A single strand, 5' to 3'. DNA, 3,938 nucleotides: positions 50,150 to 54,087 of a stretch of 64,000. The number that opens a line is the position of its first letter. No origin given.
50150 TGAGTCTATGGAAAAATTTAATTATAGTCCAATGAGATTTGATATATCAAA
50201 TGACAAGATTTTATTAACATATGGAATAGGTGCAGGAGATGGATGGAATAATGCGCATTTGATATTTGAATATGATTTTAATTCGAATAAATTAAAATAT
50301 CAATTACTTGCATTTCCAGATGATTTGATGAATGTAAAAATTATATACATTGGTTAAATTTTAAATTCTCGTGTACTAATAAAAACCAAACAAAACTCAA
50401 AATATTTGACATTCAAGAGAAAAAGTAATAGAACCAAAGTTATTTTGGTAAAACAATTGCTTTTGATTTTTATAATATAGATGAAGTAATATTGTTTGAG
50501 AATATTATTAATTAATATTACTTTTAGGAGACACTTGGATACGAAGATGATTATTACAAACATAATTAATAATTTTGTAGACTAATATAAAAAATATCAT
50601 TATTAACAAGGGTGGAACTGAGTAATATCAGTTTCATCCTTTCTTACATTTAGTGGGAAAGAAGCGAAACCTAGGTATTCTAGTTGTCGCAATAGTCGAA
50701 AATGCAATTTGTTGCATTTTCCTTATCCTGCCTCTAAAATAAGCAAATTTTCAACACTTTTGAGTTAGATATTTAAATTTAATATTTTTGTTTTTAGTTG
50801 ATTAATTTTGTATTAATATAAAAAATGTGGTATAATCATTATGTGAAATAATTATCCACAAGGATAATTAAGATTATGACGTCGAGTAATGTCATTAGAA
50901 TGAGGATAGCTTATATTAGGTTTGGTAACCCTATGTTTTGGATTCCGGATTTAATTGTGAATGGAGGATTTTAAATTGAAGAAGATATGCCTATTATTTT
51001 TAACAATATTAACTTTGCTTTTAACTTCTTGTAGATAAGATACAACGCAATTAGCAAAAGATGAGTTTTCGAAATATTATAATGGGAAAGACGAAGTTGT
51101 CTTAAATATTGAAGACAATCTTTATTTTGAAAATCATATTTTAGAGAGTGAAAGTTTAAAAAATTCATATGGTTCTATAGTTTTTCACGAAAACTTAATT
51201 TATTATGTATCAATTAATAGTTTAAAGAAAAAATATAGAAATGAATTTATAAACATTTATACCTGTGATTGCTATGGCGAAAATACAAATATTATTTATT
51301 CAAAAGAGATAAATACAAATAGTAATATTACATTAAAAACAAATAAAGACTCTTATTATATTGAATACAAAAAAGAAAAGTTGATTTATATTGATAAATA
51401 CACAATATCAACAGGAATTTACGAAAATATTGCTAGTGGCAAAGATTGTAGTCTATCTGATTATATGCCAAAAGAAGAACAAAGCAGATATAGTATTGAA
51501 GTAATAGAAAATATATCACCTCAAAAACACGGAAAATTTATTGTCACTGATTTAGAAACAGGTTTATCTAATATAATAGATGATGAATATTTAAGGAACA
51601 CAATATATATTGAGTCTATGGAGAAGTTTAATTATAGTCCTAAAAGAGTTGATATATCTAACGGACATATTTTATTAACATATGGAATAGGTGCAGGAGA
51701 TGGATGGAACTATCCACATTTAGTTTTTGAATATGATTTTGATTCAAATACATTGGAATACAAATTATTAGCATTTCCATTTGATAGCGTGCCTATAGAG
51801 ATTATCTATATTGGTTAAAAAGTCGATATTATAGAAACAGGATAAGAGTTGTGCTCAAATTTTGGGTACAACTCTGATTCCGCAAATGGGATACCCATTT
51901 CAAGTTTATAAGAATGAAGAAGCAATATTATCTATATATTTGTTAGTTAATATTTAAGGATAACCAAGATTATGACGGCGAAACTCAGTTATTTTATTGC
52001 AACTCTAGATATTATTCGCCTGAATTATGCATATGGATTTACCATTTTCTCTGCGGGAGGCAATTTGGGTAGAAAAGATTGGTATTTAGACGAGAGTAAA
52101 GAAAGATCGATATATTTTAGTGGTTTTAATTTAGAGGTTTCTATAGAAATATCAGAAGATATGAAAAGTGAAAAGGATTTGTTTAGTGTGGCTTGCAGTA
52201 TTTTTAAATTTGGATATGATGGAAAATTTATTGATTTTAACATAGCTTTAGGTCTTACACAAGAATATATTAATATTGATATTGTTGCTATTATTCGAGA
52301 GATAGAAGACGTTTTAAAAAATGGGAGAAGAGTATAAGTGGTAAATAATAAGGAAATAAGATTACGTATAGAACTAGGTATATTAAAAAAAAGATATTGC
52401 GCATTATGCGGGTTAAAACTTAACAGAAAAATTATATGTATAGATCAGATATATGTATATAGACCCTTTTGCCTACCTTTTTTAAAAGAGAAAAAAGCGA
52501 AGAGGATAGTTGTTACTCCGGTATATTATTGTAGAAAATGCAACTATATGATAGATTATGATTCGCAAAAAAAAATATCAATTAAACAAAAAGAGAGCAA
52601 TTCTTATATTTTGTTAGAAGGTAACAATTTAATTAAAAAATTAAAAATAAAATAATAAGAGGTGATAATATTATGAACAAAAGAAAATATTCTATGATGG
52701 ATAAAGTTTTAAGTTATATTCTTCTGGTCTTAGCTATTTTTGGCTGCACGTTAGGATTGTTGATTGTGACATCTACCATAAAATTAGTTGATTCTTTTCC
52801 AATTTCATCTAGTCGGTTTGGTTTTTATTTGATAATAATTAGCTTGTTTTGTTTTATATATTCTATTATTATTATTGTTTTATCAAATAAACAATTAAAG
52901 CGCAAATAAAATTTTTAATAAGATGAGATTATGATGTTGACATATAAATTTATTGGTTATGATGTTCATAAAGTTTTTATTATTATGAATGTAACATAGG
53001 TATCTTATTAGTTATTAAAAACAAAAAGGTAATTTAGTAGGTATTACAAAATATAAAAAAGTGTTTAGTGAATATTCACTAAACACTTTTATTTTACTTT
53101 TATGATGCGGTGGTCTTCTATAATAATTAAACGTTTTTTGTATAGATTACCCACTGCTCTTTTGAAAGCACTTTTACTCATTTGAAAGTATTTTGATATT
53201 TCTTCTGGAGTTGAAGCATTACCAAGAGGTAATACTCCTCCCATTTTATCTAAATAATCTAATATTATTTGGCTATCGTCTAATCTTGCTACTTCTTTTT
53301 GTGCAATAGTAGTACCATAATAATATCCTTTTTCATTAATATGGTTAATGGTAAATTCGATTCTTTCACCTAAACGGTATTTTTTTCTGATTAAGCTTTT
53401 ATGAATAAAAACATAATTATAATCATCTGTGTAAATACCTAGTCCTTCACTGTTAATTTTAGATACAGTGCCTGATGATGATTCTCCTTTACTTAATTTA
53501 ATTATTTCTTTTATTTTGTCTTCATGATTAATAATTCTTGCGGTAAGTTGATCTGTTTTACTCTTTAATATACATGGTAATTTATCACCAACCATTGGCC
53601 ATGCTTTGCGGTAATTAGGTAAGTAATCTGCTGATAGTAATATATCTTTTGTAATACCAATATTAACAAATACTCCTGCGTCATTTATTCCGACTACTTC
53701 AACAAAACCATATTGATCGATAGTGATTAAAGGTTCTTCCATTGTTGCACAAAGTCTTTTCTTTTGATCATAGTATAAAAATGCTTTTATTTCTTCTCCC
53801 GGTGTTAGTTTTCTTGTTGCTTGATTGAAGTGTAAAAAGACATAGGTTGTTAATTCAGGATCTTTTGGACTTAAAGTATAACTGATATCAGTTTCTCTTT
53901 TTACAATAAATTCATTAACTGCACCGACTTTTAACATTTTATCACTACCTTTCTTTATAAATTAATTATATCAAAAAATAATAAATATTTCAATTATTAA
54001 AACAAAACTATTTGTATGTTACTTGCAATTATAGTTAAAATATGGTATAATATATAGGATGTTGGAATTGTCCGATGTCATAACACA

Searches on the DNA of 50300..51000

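Call 51: search_rna_families(source=window, start=50300, end=51000, threshold=evalue, max_evalue=1)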
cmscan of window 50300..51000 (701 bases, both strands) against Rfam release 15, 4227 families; matches with E-value up to 1: 0.
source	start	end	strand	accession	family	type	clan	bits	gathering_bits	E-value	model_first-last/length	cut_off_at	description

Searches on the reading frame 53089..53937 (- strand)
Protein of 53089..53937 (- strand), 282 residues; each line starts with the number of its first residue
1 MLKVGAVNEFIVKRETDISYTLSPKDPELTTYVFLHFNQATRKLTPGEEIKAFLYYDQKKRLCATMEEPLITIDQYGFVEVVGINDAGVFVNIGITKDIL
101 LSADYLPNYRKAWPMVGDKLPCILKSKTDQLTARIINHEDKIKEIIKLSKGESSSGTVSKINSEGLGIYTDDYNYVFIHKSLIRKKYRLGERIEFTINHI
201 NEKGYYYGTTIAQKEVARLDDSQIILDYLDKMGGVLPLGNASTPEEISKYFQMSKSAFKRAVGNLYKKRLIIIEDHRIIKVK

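Call 8: search_protein_families(library=pfam, proteins=[window:53089-53937:-], max_evalue=0.01)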
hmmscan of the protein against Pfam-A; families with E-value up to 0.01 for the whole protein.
window:53089-53937:- (282 aa): 6 families
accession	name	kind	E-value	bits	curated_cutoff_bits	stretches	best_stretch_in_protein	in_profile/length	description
PF17783.7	CvfB_WH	-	3.6e-22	78.3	22.9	1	223-278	1-56/58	CvfB-like winged helix domain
PF13509.12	S1_2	-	1.7e-19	70.1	21.8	1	4-66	1-60/61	S1 domain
PF21191.3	CvfB_1st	-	7.3e-15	55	27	1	76-126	1-53/62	CvfB first S1-like domain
PF00575.29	S1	-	0.00017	22.4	22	0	148-199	2-61/74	S1 RNA binding domain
PF12802.13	MarR_2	-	0.0012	19.4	27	1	239-275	20-54/61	MarR family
PF21543.3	CvfB_2nd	-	0.0077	16.6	27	0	155-195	18-59/76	Virulence regulatory factor CvfB, second domain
